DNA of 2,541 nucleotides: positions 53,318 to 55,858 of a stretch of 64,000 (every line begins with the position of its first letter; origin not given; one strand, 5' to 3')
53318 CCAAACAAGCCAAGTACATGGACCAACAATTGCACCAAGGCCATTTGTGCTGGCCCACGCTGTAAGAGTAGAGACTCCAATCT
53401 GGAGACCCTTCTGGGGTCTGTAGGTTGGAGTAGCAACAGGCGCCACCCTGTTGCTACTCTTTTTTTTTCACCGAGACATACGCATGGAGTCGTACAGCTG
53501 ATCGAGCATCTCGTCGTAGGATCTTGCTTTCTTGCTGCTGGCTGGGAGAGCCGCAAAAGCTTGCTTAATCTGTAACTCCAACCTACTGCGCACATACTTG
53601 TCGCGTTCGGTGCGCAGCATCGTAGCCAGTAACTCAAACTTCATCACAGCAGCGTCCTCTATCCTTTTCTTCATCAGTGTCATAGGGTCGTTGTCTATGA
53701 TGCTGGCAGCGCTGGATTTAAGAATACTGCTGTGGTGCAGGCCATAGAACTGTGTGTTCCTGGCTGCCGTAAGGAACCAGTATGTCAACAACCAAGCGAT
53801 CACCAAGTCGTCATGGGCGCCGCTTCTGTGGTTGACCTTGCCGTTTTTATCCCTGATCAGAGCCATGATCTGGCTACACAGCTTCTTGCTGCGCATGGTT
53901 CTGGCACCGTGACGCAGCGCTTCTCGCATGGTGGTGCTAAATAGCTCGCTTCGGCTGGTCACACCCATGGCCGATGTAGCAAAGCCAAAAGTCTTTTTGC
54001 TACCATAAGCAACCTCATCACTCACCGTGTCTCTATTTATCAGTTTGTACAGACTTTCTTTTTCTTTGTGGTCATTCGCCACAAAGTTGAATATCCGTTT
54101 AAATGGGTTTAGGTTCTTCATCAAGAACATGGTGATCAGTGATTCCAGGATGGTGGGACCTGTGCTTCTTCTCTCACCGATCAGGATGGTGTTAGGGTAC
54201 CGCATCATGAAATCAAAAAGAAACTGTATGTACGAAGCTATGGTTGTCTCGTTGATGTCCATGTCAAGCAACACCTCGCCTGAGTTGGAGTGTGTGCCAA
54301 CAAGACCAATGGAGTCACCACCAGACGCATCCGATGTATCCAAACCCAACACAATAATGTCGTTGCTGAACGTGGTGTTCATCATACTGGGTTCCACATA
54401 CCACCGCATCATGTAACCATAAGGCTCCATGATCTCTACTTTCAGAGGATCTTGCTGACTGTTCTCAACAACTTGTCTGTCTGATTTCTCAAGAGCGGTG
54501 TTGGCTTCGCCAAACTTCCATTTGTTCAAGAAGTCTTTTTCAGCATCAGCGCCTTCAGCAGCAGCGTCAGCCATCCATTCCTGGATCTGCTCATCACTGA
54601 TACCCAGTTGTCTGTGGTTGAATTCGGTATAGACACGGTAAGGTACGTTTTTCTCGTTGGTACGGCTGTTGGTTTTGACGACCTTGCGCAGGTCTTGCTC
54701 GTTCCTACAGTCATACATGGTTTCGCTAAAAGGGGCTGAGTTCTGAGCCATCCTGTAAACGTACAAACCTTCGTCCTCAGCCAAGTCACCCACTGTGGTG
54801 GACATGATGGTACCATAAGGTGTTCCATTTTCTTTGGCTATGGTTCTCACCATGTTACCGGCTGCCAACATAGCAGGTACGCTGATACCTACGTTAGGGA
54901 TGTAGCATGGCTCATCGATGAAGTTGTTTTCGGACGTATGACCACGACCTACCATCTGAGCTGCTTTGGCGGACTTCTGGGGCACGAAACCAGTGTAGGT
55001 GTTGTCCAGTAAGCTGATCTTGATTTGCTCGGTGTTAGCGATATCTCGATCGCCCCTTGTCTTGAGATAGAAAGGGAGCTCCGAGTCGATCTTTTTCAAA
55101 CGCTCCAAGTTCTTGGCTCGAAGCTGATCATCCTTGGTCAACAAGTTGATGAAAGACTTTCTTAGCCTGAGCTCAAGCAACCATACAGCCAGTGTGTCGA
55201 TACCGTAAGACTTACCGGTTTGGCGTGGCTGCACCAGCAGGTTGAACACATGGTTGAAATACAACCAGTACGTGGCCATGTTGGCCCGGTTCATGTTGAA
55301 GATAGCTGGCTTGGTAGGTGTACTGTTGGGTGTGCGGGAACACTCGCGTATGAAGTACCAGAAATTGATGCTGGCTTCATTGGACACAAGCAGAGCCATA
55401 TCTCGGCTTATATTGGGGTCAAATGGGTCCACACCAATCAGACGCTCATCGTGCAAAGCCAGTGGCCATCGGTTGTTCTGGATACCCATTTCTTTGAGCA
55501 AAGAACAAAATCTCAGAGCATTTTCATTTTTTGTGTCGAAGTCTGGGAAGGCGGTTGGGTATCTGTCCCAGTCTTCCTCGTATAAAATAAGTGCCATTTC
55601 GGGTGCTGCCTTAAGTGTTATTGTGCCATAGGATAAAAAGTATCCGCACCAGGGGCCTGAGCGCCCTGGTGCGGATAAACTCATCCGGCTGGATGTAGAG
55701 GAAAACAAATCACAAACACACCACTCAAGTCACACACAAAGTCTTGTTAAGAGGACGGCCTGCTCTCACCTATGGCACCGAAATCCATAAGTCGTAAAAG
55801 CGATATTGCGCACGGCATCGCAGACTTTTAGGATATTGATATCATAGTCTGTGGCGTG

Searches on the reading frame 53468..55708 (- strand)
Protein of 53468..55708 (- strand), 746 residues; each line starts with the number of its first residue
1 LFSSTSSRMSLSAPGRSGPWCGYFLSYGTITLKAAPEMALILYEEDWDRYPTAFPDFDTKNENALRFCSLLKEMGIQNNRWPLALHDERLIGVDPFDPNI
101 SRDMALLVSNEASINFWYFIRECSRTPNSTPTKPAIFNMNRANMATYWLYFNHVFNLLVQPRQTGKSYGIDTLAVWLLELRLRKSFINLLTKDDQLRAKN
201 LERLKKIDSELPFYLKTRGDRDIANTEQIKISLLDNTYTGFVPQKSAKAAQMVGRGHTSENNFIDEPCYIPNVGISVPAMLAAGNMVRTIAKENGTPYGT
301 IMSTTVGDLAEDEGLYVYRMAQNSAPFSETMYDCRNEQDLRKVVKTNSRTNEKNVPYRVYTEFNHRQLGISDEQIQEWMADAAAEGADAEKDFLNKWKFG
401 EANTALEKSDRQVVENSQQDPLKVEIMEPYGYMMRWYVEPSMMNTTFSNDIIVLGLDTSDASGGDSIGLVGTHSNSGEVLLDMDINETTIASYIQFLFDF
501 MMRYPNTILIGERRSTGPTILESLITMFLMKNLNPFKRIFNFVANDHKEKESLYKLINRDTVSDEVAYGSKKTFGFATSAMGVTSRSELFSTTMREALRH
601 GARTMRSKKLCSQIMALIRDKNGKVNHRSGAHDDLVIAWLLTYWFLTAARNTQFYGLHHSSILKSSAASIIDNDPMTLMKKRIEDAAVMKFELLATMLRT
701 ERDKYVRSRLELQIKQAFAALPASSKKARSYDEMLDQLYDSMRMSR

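Call 13: search_protein_families(library=phrogs, proteins=[window:53468-55708:-], max_evalue=0.001)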
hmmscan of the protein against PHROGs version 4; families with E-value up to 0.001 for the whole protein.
window:53468-55708:- (746 aa): 3 families
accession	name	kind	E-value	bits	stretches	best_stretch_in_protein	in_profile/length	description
phrog_2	-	head and packaging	2e-39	137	1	40-339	58-241/807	terminase large subunit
phrog_32359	-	head and packaging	1.1e-27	98.1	1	56-233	11-189/210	terminase large subunit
phrog_24361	-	head and packaging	0.00084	20.2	0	572-647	68-139/162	terminase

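Call 53: find_homologous_proteins(query=window:53471-55708:-, max_evalue=1e-50)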
Query window:53471-55708:- (746 aa): 217 proteins with E <= 1e-50 among 8000 candidates; the best 120 are listed.
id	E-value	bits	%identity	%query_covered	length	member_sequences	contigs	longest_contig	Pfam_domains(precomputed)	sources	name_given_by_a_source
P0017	0.0e+0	1617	100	95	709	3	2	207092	-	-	-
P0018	0.0e+0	1324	78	95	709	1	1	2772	-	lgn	-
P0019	4.2e-242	824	51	95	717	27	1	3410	-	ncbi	-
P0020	1.3e-205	703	46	95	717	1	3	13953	-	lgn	-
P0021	3.7e-203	695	45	95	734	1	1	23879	-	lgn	-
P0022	1.3e-198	680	43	95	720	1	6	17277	-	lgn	-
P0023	5.4e-193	661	43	95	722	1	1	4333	-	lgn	-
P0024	8.6e-176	605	42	95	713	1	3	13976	-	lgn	-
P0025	6.0e-173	595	42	94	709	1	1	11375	-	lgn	-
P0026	1.1e-170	588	41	94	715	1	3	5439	-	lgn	-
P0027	1.2e-170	587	41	95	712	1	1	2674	-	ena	-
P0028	2.1e-169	583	41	94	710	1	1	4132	-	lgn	-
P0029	6.5e-169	582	41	94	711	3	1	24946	-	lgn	-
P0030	1.4e-168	581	41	95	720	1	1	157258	-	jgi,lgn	jgi:hypothetical protein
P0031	1.0e-167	578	41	95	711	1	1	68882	-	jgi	-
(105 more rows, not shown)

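Call 54: find_encoding_contigs(protein=P0018, flank=10000, max_places=3)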
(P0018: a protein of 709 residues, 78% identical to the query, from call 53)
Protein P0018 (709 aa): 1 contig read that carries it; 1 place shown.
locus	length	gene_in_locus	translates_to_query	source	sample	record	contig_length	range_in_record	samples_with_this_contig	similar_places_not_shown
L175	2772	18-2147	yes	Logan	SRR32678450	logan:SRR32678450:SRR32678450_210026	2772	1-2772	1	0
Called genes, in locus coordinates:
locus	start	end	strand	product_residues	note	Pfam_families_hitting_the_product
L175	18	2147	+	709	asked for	-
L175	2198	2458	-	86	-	-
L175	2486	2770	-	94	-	?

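Call 55: find_encoding_contigs(protein=P0021, flank=10000, max_places=3)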
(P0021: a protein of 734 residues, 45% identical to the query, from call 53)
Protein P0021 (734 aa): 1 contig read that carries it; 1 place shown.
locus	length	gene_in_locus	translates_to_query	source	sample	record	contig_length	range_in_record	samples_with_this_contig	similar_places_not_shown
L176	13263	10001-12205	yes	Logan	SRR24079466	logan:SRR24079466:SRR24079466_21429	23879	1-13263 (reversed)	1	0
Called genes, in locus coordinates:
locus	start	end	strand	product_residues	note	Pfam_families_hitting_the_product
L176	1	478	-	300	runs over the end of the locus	-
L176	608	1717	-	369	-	-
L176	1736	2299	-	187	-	-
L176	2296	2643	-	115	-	-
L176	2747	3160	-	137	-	PF20287:SH3DP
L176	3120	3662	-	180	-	-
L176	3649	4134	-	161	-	-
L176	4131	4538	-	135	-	-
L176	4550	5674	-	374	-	-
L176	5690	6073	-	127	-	-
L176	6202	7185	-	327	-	-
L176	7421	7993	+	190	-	-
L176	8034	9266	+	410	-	-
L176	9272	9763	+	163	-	-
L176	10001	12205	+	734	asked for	-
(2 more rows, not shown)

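Call 56: find_encoding_contigs(protein=P0020, flank=10000, max_places=3)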
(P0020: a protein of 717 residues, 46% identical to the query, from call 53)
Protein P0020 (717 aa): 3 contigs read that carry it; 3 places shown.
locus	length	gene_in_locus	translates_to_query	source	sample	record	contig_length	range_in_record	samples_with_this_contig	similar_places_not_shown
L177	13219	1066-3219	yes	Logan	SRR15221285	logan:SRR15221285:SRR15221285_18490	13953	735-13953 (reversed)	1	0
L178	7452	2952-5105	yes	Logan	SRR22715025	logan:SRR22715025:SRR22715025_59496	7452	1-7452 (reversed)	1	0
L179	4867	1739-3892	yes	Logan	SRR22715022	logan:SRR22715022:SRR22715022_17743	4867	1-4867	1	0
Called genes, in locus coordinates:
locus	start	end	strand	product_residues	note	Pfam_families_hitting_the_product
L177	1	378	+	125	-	?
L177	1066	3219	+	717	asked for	-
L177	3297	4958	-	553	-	-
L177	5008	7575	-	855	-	PF23823:DUF7193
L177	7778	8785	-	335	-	PF25614:PhiKZ_VTX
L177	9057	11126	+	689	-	PF20961:phiKZ_gp29PR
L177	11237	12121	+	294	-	PF23806:Phage_TTP_14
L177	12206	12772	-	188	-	-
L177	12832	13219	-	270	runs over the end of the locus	-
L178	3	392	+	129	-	?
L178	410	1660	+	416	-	-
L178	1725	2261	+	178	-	-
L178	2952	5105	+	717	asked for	-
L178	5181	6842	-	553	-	-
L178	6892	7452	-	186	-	?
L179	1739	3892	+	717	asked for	-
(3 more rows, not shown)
